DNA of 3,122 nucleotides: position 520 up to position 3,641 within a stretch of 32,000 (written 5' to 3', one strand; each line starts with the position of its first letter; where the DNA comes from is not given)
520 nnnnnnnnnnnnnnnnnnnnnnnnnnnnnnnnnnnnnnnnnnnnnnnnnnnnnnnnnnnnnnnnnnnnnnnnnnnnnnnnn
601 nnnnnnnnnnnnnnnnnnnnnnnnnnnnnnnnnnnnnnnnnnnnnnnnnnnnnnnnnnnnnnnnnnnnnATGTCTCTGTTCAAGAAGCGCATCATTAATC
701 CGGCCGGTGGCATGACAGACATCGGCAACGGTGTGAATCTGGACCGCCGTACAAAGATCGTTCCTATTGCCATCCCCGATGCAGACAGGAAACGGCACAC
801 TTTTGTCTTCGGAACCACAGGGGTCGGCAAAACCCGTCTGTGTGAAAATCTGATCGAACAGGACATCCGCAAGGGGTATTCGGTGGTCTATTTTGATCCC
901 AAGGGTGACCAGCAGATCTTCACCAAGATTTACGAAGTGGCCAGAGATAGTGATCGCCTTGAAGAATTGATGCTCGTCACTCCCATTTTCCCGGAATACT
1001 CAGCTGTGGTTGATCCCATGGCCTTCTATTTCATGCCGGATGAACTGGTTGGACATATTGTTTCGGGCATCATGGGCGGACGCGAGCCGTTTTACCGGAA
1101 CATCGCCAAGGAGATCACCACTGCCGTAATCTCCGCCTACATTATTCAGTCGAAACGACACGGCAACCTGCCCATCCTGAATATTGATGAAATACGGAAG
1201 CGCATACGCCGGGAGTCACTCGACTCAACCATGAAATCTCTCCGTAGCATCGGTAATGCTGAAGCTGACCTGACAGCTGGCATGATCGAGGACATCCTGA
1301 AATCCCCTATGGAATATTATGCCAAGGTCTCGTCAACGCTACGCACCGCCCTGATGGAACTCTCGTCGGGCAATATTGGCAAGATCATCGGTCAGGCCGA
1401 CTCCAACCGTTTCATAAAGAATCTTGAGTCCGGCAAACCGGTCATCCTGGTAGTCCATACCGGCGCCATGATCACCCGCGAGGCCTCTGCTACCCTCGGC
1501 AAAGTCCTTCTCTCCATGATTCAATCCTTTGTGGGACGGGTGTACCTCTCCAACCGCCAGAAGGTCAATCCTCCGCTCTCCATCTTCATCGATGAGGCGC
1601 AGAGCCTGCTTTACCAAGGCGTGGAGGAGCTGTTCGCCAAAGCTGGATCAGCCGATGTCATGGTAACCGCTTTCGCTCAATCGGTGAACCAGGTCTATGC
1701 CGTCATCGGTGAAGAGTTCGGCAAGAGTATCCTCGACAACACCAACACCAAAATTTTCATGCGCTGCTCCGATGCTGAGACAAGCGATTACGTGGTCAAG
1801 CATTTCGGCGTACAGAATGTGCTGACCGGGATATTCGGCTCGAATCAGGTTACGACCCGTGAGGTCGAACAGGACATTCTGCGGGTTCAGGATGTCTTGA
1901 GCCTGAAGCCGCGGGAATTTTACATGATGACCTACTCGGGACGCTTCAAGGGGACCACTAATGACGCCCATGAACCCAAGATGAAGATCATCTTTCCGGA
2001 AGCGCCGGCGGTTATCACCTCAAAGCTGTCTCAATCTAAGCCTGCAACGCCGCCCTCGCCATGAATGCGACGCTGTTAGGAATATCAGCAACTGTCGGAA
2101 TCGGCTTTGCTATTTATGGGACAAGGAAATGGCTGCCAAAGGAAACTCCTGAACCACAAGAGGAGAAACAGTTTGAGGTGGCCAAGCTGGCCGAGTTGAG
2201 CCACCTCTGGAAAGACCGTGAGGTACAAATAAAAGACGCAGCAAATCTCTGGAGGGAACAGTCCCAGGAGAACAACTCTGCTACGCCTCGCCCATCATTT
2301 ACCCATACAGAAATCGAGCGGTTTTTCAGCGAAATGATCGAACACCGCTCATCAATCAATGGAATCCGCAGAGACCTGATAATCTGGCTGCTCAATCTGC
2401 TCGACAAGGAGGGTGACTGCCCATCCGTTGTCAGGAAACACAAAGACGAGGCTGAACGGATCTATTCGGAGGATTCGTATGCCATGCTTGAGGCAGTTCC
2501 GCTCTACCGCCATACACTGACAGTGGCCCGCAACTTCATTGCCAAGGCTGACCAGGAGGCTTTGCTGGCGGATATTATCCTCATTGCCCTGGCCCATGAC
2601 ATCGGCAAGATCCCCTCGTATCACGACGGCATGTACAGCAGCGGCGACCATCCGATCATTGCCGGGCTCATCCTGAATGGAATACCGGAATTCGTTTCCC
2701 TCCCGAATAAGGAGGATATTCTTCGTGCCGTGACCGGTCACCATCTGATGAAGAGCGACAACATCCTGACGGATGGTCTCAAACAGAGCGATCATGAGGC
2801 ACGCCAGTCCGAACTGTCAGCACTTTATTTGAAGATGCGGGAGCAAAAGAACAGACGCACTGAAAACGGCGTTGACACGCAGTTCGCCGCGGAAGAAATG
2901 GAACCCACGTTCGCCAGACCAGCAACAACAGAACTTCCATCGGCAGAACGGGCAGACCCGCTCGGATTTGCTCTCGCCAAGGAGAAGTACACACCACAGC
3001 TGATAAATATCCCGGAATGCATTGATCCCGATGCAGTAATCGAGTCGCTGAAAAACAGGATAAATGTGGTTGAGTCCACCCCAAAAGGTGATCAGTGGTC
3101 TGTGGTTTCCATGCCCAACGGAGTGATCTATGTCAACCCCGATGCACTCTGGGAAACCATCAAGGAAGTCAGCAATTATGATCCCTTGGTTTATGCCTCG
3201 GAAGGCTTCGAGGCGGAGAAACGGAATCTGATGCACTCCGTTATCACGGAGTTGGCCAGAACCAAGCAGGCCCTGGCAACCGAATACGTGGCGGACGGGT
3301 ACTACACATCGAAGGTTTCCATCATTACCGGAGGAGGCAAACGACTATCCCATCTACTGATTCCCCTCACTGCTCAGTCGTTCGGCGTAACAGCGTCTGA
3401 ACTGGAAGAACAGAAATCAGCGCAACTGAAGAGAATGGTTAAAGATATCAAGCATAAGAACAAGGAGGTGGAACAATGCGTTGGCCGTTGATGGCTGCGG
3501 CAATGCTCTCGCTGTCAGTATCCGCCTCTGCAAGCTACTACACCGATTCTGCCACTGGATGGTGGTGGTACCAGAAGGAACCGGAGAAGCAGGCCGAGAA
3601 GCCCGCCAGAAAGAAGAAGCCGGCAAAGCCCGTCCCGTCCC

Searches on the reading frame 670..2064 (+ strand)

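Call 66: search_protein_families(library=pfam, proteins=[window:670-2064:+], max_evalue=0.001)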
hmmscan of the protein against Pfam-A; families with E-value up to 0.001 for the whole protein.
window:670-2064:+ (464 aa): 7 families
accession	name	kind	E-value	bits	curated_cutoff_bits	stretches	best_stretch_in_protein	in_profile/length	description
PF10412.15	TrwB_AAD_bind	-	5.2e-15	55.7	20.5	2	271-384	214-328/387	Type IV secretion-system coupling protein DNA-binding domain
PF12696.13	TraG-D_C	-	3.7e-13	50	22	1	302-413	1-125/126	TraM recognition site of TraD and TraG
PF02534.20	T4SS-DNA_transf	-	7.3e-11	42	20.1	1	42-382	45-385/468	Type IV secretory system Conjugative DNA transfer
PF01637.24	ATPase_2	-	1e-07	32.5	33.2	1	40-184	19-128/225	ATPase domain predominantly from Archaea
PF13401.12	AAA_22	-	2e-07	31.8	27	1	40-81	4-45/130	AAA domain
PF01935.23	DUF87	-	5.9e-07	30.3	23.2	1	38-80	20-63/220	Helicase HerA, central domain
PF20720.3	nSTAND3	-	0.00084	19.5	27.2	0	37-76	13-52/155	Novel STAND NTPase 3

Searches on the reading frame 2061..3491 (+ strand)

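Call 66: search_protein_families(library=pfam, proteins=[window:2061-3491:+], max_evalue=0.001)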
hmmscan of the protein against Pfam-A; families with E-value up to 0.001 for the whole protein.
window:2061-3491:+ (476 aa): 1 family
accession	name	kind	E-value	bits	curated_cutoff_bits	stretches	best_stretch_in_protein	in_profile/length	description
PF01966.28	HD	-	2.1e-06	28.4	22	1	149-241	2-93/116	HD domain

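Call 67: search_protein_families(library=phrogs, proteins=[window:2061-3491:+], max_evalue=0.001)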
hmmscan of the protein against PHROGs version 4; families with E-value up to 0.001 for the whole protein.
window:2061-3491:+ (476 aa): 0 families
